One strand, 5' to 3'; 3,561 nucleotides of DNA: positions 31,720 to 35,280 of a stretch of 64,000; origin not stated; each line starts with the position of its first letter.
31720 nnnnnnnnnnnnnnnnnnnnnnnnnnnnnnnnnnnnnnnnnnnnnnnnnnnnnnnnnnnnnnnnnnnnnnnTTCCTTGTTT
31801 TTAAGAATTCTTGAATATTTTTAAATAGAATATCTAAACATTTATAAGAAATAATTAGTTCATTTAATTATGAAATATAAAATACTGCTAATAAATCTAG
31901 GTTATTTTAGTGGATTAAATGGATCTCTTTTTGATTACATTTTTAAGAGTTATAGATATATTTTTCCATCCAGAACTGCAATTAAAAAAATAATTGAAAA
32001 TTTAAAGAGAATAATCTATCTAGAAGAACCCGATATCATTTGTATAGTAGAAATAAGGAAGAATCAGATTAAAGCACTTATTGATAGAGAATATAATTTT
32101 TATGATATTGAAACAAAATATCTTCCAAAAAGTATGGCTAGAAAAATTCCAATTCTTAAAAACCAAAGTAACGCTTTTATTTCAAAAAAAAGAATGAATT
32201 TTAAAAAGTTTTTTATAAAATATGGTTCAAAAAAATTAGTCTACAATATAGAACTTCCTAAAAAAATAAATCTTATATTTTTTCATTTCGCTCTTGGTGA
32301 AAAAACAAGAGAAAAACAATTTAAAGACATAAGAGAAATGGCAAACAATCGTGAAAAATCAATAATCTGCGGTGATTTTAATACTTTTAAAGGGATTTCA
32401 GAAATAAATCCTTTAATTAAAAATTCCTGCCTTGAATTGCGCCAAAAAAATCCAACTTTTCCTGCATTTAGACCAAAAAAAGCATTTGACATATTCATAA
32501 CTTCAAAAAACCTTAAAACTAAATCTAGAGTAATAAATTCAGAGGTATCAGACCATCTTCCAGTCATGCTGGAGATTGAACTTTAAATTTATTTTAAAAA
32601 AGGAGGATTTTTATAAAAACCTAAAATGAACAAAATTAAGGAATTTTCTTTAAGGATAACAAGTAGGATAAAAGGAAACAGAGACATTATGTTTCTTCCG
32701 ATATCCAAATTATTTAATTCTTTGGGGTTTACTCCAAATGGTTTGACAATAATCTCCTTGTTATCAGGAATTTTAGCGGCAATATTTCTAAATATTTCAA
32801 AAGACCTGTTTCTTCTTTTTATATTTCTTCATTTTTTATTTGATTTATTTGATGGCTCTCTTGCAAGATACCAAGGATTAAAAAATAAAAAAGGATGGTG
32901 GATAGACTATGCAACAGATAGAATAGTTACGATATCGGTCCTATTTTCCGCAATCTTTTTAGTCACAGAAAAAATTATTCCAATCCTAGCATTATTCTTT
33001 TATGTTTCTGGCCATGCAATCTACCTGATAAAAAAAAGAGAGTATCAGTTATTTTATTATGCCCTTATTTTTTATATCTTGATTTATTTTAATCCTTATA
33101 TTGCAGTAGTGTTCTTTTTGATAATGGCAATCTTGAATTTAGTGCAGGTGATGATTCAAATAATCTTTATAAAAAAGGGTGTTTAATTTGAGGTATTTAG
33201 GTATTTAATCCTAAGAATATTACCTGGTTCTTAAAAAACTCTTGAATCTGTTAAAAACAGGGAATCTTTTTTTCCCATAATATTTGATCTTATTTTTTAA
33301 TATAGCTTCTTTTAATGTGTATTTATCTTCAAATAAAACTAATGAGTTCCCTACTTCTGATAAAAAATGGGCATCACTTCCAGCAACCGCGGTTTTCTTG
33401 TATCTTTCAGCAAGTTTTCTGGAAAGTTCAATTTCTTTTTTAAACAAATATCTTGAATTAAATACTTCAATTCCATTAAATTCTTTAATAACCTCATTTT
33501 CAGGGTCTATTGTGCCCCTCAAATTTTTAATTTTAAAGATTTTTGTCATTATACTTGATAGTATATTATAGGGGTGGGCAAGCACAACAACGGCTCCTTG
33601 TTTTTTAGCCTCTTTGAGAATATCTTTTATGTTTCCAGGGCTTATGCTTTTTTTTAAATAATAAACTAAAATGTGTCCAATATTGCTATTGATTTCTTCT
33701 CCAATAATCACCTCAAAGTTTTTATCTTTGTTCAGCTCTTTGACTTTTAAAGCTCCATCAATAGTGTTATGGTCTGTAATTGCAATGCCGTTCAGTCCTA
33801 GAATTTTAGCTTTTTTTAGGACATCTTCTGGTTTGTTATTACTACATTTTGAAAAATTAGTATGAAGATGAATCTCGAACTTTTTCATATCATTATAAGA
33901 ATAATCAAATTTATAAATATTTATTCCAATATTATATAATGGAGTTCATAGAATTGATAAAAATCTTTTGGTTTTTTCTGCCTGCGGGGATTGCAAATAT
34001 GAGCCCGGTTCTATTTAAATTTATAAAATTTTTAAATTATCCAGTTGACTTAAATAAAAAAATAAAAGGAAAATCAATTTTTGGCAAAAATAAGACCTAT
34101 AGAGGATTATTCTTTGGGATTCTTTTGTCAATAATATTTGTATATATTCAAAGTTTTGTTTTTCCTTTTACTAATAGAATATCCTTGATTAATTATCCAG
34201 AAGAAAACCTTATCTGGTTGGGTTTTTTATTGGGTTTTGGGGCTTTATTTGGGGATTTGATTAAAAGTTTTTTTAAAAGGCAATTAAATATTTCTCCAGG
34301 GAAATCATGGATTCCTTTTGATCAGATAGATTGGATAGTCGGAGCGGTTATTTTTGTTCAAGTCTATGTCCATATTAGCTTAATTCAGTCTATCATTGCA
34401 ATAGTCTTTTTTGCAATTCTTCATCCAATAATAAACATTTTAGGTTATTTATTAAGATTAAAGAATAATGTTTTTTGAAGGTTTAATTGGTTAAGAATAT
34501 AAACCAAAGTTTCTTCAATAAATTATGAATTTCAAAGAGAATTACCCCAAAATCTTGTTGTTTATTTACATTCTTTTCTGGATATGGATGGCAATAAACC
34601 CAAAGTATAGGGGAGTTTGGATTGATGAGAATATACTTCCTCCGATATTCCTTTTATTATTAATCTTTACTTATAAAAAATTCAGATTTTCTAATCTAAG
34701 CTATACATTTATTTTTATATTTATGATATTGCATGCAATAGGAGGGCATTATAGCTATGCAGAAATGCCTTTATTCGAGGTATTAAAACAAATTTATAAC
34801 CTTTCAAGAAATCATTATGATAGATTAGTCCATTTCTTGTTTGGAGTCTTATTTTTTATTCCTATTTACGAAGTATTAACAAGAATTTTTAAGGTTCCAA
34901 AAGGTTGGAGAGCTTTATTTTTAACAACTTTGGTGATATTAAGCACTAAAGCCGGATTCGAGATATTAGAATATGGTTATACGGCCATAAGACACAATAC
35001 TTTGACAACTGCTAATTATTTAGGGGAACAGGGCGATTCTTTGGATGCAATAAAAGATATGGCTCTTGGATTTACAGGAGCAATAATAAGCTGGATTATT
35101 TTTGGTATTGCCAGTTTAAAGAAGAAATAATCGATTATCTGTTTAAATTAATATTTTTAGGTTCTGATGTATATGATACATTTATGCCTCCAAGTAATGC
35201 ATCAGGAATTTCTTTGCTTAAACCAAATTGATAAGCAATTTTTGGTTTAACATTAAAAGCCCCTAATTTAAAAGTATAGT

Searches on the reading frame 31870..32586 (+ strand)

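Call 3: search_protein_families(library=pfam, proteins=[window:31870-32586:+], max_evalue=1)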
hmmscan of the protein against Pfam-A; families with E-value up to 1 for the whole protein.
window:31870-32586:+ (238 aa): 2 families
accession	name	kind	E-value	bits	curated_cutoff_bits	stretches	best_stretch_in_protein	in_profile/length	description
PF03372.29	Exo_endo_phos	-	9.3e-06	26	24.5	1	44-229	21-225/225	Endonuclease/Exonuclease/phosphatase family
PF14529.12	Exo_endo_phos_2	-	5.1e-05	23.6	27.4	1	148-232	15-116/117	Endonuclease-reverse transcriptase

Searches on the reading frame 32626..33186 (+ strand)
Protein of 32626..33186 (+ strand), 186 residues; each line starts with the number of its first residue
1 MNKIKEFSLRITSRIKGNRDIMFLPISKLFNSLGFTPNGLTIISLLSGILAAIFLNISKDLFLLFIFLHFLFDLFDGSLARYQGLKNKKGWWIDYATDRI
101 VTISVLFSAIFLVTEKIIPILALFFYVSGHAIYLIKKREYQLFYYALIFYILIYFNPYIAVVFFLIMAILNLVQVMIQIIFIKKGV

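Call 78: search_protein_families(library=pfam, proteins=[window:32626-33186:+], max_evalue=0.001)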
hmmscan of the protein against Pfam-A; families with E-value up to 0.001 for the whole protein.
window:32626-33186:+ (186 aa): 1 family
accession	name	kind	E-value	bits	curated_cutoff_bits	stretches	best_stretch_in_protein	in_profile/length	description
PF01066.26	CDP-OH_P_transf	-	8.8e-08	33.1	22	1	36-157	3-120/152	CDP-alcohol phosphatidyltransferase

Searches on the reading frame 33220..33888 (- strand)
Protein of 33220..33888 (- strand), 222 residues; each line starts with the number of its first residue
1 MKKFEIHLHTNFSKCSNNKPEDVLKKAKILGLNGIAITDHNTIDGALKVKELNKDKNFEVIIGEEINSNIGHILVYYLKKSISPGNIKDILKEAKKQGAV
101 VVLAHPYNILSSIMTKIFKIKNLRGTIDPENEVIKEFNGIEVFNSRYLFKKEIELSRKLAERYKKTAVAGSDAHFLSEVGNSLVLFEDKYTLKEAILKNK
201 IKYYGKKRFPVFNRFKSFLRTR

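Call 78: search_protein_families(library=pfam, proteins=[window:33220-33888:-], max_evalue=0.001)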
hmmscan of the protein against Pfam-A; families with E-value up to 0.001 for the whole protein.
window:33220-33888:- (222 aa): 2 families
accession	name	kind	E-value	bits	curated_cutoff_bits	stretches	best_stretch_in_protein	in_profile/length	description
PF02811.25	PHP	-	2.7e-13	51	26.4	1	6-209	2-157/164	PHP domain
PF13263.12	PHP_C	-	1.9e-10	40.6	21.3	1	154-197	5-48/56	PHP-associated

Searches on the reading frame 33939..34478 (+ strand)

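Call 78: search_protein_families(library=pfam, proteins=[window:33939-34478:+], max_evalue=0.001)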
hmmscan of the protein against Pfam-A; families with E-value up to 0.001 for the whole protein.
window:33939-34478:+ (179 aa): 2 families
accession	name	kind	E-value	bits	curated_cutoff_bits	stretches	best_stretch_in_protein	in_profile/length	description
PF01864.22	CarS-like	-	3.8e-30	105.6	22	1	6-177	5-173/175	CDP-archaeol synthase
PF01148.25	CTP_transf_1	-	5.9e-07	30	24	1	51-118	169-230/264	Cytidylyltransferase family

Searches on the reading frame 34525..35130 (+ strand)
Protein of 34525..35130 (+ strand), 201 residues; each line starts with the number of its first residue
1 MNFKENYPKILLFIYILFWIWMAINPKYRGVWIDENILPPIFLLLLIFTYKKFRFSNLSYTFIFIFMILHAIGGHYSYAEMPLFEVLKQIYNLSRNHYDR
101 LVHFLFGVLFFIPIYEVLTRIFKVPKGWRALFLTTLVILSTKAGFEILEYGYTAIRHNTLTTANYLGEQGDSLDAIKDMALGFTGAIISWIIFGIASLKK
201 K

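Call 78: search_protein_families(library=pfam, proteins=[window:34525-35130:+], max_evalue=0.001)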
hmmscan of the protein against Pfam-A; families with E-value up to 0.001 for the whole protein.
window:34525-35130:+ (201 aa): 1 family
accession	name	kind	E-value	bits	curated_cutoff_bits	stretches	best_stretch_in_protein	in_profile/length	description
PF09997.14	DUF2238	-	4e-43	147.1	26.4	1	41-181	2-139/140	Predicted membrane protein (DUF2238)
